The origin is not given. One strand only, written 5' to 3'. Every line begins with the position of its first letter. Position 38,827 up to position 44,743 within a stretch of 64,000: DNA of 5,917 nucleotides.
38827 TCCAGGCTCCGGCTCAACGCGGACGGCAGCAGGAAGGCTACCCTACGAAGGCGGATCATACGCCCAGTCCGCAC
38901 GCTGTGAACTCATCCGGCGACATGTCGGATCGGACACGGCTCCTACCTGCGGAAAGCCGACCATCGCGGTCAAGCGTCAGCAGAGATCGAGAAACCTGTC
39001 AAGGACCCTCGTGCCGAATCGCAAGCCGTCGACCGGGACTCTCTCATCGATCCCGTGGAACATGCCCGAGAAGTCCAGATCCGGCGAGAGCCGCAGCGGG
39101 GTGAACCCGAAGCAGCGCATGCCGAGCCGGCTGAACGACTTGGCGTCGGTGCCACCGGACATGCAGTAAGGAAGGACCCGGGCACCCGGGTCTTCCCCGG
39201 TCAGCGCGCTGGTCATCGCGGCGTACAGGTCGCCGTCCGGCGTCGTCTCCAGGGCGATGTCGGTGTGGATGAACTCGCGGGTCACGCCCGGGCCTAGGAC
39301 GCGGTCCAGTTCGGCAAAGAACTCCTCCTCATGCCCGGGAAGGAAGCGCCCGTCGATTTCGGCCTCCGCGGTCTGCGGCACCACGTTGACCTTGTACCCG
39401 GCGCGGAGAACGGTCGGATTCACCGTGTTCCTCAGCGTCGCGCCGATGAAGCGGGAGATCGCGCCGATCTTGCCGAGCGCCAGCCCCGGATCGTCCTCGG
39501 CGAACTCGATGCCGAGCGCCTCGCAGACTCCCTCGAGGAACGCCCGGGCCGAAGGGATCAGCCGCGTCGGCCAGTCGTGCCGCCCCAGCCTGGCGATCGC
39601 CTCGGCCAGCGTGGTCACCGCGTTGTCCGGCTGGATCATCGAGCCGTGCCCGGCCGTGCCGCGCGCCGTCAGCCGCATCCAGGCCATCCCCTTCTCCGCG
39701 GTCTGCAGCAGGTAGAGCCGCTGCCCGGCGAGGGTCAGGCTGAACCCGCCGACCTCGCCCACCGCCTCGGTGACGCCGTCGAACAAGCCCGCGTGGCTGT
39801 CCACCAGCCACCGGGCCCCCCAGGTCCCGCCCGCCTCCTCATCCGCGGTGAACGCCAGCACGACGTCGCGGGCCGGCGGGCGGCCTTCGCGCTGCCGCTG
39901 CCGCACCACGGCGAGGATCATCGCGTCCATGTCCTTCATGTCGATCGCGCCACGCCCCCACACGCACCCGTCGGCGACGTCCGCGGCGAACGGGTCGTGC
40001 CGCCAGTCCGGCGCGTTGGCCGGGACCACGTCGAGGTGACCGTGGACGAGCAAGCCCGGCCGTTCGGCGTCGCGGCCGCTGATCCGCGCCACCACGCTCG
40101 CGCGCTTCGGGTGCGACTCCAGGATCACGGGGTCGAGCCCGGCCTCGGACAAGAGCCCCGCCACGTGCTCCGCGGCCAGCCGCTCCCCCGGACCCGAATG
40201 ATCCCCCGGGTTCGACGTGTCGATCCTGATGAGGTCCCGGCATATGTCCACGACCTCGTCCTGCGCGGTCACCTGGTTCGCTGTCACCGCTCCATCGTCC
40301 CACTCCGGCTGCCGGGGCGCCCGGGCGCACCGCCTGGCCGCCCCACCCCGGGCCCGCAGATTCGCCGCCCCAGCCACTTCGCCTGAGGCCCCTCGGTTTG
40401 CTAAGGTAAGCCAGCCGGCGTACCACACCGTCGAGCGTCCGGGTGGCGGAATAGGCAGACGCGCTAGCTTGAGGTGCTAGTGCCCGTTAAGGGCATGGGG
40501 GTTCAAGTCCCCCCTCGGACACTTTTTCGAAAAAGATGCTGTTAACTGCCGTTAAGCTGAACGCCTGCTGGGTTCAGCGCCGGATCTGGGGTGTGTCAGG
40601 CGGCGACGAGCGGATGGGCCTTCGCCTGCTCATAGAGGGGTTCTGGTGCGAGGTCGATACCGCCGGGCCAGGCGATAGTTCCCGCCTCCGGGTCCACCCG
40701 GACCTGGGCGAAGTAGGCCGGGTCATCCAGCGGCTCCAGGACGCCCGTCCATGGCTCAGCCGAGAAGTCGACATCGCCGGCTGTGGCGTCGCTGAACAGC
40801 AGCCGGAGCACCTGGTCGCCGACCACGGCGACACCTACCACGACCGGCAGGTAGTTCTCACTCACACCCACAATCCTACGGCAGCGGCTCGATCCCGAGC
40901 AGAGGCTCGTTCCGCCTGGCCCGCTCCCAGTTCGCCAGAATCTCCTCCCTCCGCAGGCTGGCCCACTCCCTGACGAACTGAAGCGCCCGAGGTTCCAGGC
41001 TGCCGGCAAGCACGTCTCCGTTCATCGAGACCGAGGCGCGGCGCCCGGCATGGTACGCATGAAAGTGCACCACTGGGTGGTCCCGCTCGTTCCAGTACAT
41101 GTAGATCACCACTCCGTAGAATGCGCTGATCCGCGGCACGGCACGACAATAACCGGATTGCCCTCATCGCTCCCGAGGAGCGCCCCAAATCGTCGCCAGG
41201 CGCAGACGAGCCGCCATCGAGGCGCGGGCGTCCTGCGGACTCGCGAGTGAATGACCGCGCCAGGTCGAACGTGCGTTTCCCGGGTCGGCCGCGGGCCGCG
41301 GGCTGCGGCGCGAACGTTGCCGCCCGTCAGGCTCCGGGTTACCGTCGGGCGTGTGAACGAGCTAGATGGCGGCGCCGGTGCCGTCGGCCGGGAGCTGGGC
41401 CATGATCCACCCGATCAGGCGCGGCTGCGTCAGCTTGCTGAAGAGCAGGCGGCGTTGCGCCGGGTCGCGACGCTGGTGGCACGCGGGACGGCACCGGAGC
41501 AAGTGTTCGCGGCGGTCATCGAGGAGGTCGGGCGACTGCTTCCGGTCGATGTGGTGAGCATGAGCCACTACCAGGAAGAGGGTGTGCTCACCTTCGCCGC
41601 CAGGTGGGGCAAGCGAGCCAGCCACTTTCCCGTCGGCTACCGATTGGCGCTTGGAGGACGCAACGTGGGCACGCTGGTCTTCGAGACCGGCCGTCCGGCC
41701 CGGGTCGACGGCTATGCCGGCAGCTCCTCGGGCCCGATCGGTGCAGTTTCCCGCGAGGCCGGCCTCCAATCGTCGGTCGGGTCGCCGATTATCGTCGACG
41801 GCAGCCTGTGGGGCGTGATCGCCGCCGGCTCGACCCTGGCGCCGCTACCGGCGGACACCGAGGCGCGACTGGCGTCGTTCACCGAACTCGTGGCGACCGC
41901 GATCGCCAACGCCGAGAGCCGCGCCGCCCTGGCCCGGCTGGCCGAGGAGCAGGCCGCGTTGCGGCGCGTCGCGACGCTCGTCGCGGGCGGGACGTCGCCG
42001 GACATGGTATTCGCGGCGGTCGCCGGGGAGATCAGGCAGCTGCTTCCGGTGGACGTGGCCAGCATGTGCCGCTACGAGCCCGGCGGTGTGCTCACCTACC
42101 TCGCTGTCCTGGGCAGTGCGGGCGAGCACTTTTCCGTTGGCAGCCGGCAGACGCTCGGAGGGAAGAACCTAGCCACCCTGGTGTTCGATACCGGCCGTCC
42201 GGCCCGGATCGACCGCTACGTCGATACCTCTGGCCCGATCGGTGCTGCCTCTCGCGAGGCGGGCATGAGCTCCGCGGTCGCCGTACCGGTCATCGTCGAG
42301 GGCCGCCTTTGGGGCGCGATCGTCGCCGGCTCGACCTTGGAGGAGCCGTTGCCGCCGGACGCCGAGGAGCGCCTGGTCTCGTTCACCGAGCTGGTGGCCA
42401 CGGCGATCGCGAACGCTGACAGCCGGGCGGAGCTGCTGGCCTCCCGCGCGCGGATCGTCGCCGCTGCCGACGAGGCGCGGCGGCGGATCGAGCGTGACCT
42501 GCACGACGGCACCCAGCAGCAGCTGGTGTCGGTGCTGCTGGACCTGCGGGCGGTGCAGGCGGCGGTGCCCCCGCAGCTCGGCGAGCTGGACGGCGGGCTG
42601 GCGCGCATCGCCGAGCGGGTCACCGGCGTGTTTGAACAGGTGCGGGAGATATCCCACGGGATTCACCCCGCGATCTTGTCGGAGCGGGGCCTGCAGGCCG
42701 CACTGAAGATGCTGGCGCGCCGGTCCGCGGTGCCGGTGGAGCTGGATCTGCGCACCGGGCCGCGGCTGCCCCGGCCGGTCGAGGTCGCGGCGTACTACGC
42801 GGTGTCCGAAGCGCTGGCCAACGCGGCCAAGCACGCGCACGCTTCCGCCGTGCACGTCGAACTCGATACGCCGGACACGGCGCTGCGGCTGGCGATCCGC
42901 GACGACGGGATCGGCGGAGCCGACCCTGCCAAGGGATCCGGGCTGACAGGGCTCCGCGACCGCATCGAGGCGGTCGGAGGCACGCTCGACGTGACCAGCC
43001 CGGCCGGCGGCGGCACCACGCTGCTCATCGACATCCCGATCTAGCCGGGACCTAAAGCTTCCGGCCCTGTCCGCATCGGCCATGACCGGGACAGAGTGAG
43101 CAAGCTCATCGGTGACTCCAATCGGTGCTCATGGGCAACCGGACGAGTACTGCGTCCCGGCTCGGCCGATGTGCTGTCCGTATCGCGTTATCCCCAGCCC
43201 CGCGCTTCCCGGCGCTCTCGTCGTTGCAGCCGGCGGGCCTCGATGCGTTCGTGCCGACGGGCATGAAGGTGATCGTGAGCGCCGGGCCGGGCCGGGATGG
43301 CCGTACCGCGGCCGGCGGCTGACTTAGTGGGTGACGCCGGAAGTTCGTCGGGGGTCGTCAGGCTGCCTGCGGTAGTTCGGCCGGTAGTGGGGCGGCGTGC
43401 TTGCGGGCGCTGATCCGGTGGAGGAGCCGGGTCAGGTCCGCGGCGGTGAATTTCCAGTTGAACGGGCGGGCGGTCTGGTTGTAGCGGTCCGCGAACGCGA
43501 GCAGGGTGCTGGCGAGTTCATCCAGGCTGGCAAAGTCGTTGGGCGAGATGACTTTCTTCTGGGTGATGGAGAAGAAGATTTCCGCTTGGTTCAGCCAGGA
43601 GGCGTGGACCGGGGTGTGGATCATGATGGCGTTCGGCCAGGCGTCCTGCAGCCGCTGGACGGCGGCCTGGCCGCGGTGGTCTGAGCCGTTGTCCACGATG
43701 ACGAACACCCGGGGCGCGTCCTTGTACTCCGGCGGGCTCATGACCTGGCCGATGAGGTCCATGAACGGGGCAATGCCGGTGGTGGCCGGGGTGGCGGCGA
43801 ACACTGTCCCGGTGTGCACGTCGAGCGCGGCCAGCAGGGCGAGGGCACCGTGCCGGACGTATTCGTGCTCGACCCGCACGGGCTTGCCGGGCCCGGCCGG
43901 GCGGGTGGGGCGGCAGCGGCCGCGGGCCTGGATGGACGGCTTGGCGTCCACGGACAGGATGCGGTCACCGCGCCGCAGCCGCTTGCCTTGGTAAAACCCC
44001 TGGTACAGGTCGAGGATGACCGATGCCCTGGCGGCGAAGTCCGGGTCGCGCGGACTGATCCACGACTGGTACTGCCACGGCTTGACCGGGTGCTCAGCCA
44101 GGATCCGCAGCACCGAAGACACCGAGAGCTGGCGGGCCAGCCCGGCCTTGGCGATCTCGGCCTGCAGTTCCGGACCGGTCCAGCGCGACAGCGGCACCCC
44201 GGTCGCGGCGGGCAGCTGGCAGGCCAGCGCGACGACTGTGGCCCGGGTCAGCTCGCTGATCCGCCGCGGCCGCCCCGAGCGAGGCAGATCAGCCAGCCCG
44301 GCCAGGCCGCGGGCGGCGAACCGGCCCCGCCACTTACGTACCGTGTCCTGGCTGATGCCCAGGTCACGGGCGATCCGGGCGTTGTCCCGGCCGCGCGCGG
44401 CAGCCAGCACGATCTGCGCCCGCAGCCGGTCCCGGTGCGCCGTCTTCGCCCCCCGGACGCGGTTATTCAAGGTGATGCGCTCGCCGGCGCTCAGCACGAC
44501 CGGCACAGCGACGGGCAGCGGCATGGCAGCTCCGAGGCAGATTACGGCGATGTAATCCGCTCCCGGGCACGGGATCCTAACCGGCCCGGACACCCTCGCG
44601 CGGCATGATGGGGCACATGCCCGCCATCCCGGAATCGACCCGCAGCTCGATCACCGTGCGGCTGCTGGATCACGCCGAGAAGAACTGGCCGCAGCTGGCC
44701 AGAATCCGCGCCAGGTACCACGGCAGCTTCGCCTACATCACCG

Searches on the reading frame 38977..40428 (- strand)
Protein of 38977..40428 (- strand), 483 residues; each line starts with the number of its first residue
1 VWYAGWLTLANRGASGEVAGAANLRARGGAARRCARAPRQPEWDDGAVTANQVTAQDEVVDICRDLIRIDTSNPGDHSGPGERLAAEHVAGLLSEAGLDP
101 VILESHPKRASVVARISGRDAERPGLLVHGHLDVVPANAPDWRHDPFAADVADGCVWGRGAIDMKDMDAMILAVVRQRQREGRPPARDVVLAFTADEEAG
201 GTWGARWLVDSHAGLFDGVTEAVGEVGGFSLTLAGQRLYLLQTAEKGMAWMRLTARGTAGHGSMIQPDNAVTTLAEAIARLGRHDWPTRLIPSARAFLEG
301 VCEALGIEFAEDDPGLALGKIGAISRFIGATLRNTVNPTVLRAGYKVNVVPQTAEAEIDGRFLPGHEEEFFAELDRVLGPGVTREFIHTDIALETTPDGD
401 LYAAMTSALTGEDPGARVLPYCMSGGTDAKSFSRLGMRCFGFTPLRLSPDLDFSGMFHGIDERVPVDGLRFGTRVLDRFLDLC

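Call 75: search_protein_families(library=pfam, proteins=[window:38977-40428:-])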
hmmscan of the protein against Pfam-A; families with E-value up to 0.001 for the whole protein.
window:38977-40428:- (483 aa): 3 families
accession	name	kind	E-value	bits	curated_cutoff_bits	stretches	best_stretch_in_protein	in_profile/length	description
PF01546.33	Peptidase_M20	-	6.8e-30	104.9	24.6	1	127-480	1-204/206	Peptidase family M20/M25/M40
PF07687.19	M20_dimer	-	7.7e-15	55.2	21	1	243-369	1-89/107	Peptidase dimerisation domain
PF04389.22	Peptidase_M28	-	1.5e-07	31.8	21.3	1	112-210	2-78/193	Peptidase family M28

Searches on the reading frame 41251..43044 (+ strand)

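Call 75: search_protein_families(library=pfam, proteins=[window:41251-43044:+])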
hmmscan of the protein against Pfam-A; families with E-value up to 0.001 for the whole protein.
window:41251-43044:+ (597 aa): 6 families
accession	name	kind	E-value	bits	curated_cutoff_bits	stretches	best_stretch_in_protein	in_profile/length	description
PF01590.32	GAF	-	7.9e-26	91.6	22.4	2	82-218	2-133/133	GAF domain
PF13185.12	GAF_2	-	6.5e-19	68.9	28.6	2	248-386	2-135/136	GAF domain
PF07730.19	HisKA_3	-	8.6e-10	39.5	24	1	410-474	2-66/68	Histidine kinase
PF02518.31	HATPase_c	-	1.3e-09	38.9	26.4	1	512-596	4-108/111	Histidine kinase-, DNA gyrase B-, and HSP90-like ATPase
PF13492.12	GAF_3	-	3.8e-08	34.2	27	1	303-388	52-129/129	GAF domain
PF13581.12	HATPase_c_2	-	8.6e-06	26.2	27.4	1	516-562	34-84/127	Histidine kinase-like ATPase domain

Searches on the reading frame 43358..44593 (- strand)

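Call 75: search_protein_families(library=pfam, proteins=[window:43358-44593:-])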
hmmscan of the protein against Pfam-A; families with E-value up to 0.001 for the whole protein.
window:43358-44593:- (411 aa): 6 families
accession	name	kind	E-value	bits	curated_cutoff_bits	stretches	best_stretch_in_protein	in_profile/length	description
PF13565.12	HTH_32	-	8.6e-18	65.1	33.7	1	84-165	1-73/73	Homeodomain-like domain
PF13551.12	HTH_29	-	1.3e-15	57.7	28.1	1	58-118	1-64/64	Winged helix-turn helix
PF13358.12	DDE_3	-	6.3e-14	52.5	28.6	1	222-360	11-145/146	DDE superfamily endonuclease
PF13518.12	HTH_28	-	1.3e-11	44.8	25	1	58-108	2-52/52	Helix-turn-helix domain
PF13384.12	HTH_23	-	3.7e-11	42.9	24.6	1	53-100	2-49/50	Homeodomain-like domain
PF01527.26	HTH_Tnp_1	-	0.00011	22.8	24.1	0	57-98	11-49/75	Transposase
